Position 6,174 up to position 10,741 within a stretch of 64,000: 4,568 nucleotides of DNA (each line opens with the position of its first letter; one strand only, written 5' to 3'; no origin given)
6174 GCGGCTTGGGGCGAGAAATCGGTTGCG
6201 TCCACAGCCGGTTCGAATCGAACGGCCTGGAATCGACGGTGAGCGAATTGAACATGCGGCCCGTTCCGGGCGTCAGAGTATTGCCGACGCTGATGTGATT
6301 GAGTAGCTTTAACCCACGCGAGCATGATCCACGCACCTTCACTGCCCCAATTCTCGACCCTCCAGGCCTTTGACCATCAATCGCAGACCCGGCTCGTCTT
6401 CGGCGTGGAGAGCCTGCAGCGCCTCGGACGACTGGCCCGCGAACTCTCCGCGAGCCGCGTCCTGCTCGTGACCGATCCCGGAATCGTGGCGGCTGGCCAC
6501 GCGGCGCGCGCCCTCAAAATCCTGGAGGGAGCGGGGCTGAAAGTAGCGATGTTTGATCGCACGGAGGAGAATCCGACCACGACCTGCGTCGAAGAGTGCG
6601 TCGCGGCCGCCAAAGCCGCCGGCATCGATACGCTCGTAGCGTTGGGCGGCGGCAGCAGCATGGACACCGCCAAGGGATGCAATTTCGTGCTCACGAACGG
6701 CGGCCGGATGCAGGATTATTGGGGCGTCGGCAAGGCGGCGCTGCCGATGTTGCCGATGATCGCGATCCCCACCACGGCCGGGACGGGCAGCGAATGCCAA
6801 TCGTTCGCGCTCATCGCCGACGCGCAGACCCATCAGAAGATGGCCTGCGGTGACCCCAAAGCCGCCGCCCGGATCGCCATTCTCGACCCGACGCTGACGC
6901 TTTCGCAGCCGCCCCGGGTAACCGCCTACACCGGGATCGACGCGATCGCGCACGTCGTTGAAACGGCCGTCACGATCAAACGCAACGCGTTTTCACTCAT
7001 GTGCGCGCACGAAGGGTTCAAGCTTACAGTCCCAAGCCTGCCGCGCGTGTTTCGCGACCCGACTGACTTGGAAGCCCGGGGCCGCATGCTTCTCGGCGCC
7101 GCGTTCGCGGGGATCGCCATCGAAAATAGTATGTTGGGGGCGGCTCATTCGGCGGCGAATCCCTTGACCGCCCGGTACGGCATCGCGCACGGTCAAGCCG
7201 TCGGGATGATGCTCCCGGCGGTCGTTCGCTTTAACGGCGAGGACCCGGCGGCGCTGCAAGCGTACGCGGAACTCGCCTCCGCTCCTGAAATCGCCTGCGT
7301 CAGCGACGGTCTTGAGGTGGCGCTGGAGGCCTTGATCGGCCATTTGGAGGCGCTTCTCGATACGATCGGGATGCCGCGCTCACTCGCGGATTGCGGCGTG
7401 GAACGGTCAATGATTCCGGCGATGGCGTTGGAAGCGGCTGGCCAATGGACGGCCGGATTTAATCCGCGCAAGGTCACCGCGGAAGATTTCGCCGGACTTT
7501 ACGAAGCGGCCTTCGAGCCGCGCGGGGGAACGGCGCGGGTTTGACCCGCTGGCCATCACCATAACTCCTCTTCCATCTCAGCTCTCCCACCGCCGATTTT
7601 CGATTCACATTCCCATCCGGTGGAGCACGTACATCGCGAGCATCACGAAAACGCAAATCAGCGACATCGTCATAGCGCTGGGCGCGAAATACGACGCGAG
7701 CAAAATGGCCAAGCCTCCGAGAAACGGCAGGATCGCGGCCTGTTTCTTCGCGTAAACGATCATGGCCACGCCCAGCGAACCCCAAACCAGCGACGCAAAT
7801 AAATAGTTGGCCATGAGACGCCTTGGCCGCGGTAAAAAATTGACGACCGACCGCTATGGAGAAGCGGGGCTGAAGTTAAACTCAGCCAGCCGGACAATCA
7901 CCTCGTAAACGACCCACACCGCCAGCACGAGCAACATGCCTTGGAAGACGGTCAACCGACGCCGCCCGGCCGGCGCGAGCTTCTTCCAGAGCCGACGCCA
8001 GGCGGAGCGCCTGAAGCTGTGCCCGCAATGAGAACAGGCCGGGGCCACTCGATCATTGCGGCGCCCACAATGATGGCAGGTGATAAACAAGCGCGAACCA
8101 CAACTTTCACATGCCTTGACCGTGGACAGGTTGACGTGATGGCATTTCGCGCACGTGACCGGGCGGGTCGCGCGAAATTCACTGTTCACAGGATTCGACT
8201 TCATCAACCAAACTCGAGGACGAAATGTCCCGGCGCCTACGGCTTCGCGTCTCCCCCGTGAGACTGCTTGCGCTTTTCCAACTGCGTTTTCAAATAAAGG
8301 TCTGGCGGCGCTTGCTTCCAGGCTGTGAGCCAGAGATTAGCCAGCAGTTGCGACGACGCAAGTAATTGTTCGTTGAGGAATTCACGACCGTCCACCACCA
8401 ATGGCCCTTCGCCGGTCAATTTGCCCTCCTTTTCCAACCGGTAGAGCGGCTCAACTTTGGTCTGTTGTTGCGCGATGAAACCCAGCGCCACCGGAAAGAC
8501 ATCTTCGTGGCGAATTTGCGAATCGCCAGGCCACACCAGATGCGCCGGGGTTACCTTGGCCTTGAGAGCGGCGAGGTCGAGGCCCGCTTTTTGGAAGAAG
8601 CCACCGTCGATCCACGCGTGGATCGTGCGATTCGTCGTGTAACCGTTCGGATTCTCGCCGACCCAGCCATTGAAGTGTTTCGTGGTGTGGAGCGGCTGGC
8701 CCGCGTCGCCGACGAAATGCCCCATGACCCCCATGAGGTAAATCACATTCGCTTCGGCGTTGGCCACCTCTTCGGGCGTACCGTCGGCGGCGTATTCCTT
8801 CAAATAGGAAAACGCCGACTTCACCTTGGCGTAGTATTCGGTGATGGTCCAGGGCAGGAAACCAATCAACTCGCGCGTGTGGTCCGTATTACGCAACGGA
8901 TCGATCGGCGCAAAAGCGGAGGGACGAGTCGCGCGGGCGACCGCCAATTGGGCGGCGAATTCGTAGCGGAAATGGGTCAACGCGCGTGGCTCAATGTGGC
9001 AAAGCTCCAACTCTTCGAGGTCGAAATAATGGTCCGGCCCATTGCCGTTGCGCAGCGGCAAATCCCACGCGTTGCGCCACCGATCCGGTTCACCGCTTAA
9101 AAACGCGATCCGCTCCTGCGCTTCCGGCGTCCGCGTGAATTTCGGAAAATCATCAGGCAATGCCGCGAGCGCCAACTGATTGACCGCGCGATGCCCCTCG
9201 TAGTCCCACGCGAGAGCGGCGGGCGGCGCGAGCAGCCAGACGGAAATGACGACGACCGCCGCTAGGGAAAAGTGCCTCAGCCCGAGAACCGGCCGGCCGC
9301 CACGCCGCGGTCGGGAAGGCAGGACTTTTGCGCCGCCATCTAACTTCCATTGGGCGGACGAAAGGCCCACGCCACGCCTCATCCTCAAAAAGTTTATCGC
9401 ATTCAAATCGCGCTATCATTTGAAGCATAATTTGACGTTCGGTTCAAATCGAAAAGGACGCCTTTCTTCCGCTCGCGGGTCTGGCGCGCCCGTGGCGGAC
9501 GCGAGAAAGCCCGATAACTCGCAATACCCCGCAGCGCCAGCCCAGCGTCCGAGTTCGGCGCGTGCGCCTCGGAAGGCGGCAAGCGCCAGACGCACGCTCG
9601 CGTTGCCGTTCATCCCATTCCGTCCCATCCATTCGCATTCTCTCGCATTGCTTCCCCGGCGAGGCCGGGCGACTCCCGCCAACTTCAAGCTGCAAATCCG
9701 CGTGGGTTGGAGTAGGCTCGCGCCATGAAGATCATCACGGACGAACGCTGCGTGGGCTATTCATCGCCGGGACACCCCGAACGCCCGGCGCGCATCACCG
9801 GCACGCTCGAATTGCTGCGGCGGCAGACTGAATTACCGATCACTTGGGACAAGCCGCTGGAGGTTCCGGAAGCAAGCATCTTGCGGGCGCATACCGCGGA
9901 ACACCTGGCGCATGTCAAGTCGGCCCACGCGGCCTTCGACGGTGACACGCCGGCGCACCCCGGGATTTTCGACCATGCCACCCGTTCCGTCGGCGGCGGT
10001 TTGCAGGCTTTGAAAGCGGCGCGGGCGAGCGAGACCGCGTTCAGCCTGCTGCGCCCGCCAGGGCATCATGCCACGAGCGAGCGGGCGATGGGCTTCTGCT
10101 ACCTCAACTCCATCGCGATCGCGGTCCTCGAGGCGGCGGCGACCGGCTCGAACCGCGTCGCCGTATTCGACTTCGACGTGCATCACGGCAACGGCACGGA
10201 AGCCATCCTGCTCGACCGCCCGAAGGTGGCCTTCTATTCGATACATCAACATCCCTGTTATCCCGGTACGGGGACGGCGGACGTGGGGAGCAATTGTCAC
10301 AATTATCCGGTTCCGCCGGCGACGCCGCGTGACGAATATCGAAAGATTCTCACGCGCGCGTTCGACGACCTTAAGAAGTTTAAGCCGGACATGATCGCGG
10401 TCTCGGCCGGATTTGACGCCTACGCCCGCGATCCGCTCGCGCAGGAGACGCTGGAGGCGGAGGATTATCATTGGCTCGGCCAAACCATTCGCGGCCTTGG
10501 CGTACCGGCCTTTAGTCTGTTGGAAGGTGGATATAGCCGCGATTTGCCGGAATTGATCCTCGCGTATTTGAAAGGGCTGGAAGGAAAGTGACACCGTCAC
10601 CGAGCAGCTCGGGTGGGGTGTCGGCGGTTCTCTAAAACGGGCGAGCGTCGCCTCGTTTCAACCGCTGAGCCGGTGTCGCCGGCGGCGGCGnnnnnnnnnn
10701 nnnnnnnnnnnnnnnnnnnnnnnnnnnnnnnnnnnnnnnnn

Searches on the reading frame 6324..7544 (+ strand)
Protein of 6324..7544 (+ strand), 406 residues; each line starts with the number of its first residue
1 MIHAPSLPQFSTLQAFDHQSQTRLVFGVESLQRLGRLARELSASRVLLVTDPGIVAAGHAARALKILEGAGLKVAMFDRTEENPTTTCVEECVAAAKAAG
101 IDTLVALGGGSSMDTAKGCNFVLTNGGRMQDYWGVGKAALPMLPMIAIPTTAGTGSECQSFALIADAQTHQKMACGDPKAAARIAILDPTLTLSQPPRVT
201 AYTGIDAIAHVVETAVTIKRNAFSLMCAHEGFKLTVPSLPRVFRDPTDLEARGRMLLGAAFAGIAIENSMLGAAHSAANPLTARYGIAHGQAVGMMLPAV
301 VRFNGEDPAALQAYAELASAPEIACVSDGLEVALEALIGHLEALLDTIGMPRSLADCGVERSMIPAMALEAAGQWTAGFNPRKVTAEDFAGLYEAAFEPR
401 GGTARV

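Call 60: search_protein_families(library=pfam, proteins=[window:6324-7544:+], max_evalue=0.0001)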
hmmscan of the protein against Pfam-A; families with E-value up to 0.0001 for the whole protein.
window:6324-7544:+ (406 aa): 3 families
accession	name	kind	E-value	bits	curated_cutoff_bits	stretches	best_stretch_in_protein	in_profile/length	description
PF00465.25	Fe-ADH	-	3.9e-49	166.9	31.3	1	22-189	2-168/168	Iron-containing alcohol dehydrogenase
PF25137.1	ADH_Fe_C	-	2.5e-37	128.9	27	1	200-397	1-194/194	Fe-containing alcohol dehydrogenase family, C-terminal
PF13685.12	Fe-ADH_2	-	1.6e-12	48.1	28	1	26-121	2-95/149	Iron-containing alcohol dehydrogenase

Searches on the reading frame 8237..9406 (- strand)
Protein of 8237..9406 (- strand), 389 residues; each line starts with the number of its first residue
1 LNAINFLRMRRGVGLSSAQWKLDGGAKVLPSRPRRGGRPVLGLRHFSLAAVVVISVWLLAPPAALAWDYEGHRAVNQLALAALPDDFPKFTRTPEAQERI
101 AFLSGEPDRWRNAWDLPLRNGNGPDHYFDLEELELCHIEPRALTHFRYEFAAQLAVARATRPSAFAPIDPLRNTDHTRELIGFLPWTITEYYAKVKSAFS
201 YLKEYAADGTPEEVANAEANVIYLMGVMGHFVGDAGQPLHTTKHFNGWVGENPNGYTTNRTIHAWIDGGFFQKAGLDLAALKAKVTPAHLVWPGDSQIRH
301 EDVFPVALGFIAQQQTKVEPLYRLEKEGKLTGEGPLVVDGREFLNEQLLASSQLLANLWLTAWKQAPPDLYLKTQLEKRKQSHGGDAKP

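Call 60: search_protein_families(library=pfam, proteins=[window:8237-9406:-], max_evalue=0.0001)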
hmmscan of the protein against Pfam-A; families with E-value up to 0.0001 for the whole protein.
window:8237-9406:- (389 aa): 1 family
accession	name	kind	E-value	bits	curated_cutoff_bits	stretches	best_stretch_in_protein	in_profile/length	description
PF02265.22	S1-P1_nuclease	-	7.1e-05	23.2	29.5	0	222-253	108-138/258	S1/P1 Nuclease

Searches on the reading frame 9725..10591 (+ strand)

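Call 60: search_protein_families(library=pfam, proteins=[window:9725-10591:+], max_evalue=0.0001)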
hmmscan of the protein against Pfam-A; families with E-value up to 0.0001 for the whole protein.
window:9725-10591:+ (288 aa): 1 family
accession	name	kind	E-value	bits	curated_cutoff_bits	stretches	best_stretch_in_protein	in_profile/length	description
PF00850.24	Hist_deacetyl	-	1e-65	222.4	27.9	1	17-273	1-285/298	Histone deacetylase domain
